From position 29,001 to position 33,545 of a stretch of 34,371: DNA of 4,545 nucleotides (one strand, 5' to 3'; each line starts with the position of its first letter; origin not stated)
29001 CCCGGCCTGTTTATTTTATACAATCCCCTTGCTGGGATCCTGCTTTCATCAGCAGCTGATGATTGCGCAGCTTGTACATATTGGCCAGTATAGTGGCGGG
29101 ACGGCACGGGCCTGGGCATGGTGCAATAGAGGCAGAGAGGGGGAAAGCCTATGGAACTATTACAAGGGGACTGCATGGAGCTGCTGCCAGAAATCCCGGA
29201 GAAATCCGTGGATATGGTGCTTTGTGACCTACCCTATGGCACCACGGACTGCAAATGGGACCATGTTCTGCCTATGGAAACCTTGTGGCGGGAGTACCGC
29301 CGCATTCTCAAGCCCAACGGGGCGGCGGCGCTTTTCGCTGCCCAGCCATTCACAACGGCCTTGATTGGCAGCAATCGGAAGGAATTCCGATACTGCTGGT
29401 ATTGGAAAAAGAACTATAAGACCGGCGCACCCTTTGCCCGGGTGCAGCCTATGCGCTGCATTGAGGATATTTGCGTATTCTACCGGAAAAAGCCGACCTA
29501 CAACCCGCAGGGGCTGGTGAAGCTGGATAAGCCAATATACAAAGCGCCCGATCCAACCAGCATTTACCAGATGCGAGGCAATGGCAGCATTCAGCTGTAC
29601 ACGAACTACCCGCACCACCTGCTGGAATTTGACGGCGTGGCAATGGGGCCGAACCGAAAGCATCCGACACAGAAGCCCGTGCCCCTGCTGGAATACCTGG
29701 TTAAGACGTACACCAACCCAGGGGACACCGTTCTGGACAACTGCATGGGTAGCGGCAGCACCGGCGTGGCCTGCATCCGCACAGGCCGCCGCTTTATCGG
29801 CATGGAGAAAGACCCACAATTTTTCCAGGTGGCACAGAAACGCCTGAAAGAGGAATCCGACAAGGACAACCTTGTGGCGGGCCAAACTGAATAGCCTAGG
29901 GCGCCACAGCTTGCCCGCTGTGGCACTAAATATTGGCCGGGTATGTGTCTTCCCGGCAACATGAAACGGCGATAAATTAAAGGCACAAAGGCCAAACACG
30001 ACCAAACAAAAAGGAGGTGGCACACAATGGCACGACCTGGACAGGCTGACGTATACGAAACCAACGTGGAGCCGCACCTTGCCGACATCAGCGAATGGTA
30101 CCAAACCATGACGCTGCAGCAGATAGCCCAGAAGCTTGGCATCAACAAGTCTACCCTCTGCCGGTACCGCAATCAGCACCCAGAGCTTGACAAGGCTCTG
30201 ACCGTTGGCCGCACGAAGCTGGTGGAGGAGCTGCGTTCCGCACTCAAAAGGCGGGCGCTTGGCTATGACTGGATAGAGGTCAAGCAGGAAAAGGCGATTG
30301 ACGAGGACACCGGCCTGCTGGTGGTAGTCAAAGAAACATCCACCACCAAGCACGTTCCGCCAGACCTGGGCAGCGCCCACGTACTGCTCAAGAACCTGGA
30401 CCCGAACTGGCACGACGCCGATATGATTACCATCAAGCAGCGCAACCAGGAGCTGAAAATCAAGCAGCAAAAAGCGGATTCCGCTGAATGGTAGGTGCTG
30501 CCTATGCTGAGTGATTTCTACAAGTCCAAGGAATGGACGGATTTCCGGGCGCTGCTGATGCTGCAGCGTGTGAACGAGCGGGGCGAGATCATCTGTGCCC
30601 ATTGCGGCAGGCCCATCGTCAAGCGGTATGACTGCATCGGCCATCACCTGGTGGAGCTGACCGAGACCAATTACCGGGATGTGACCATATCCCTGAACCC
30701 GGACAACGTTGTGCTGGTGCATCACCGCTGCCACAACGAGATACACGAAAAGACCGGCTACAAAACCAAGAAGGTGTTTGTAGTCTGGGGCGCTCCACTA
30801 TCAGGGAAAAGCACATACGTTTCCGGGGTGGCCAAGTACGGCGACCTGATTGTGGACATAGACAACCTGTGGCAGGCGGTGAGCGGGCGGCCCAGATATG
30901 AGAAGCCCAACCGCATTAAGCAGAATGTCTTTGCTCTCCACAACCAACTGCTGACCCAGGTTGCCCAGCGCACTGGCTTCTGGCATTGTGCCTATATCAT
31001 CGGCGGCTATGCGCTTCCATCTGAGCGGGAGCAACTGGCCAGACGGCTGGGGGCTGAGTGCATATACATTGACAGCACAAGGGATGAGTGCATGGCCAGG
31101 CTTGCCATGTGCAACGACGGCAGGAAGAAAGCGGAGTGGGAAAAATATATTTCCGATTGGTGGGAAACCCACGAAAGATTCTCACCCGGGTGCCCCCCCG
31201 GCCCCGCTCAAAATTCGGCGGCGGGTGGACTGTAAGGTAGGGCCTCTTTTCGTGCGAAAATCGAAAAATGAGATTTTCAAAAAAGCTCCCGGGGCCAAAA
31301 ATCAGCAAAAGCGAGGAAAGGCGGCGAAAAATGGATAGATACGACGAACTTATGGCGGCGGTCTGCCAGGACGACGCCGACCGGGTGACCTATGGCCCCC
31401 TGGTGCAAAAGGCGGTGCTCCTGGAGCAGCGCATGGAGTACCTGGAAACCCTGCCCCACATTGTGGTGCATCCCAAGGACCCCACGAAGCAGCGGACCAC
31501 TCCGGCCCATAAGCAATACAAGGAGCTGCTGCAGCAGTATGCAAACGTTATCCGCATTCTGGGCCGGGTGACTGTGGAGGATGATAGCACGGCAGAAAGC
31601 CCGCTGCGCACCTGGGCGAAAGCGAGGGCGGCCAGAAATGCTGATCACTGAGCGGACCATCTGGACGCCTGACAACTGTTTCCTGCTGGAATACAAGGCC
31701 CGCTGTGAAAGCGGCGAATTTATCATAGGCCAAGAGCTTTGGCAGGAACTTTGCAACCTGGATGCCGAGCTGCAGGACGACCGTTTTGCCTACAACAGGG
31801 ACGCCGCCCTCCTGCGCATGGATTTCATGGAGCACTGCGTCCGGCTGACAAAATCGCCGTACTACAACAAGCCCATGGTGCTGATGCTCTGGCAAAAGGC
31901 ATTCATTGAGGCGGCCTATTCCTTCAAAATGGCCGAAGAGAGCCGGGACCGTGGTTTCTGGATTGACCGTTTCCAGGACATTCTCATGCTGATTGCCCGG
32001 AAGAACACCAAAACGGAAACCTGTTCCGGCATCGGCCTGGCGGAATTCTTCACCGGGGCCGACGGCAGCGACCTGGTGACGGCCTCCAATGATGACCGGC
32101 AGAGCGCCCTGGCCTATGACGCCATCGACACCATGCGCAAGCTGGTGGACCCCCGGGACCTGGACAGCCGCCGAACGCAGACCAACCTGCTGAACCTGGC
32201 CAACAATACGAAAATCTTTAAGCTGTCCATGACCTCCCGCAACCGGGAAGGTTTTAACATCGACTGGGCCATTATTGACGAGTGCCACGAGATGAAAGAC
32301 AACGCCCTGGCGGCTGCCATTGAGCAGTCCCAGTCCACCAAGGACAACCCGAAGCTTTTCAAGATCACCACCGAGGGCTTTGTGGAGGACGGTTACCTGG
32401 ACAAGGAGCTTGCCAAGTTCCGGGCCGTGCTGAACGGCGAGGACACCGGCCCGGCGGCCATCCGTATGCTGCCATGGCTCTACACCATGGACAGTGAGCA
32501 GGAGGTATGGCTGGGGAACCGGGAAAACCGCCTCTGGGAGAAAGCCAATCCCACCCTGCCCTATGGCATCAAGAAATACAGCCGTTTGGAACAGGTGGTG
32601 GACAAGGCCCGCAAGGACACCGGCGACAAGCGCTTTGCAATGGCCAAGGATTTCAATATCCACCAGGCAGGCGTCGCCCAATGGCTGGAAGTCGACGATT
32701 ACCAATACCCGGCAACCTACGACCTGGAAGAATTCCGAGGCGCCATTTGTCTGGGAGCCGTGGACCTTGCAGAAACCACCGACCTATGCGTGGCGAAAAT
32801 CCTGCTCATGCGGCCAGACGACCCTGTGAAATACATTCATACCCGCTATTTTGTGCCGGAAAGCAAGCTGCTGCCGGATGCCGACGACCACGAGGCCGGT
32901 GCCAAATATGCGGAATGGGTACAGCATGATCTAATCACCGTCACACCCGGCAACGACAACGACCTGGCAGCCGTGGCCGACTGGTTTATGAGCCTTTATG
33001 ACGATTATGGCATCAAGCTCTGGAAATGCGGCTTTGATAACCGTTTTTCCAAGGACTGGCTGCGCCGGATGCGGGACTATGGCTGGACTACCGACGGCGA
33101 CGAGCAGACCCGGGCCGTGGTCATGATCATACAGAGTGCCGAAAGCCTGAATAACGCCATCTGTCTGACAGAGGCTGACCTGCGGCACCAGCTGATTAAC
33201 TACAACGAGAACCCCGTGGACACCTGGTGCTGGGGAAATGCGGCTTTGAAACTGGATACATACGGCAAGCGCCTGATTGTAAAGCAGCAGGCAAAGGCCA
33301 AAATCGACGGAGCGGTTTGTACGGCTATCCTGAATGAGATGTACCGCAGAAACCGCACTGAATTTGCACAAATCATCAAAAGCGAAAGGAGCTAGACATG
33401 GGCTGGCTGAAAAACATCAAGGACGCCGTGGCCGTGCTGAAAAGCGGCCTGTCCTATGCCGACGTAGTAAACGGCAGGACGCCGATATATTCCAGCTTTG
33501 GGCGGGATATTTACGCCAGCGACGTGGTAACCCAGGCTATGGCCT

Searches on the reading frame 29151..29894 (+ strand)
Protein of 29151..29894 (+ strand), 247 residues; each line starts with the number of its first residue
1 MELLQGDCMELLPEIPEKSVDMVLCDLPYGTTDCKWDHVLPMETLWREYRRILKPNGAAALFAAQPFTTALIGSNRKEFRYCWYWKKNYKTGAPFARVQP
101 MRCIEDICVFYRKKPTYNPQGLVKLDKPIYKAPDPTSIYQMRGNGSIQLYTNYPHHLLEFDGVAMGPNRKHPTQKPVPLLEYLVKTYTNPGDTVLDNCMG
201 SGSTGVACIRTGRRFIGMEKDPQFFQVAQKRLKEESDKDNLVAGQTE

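Call 66: search_protein_families(library=pfam, proteins=[window:29151-29894:+], max_evalue=0.001)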
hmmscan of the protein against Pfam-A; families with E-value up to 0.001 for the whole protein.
window:29151-29894:+ (247 aa): 3 families
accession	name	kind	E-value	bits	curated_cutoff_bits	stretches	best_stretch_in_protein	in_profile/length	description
PF01555.25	N6_N4_Mtase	-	2.8e-26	93.3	26.7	1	20-230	1-221/221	DNA methylase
PF13649.12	Methyltransf_25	-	1.8e-05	25.8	27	0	194-236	1-45/97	Methyltransferase domain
PF08241.18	Methyltransf_11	-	3.5e-05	24.8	21.2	0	2-60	45-94/95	Methyltransferase domain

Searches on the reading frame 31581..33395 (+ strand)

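Call 66: search_protein_families(library=pfam, proteins=[window:31581-33395:+], max_evalue=0.001)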
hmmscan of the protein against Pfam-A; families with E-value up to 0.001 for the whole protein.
window:31581-33395:+ (604 aa): 2 families
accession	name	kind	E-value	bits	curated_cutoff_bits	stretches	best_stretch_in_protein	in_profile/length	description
PF20441.4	TerL_nuclease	-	3.7e-13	49.7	24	1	299-589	10-281/286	Terminase large subunit, endonuclease domain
PF03354.21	TerL_ATPase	-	9.8e-09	35.6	23.7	1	128-277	18-173/178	Terminase large subunit, ATPase domain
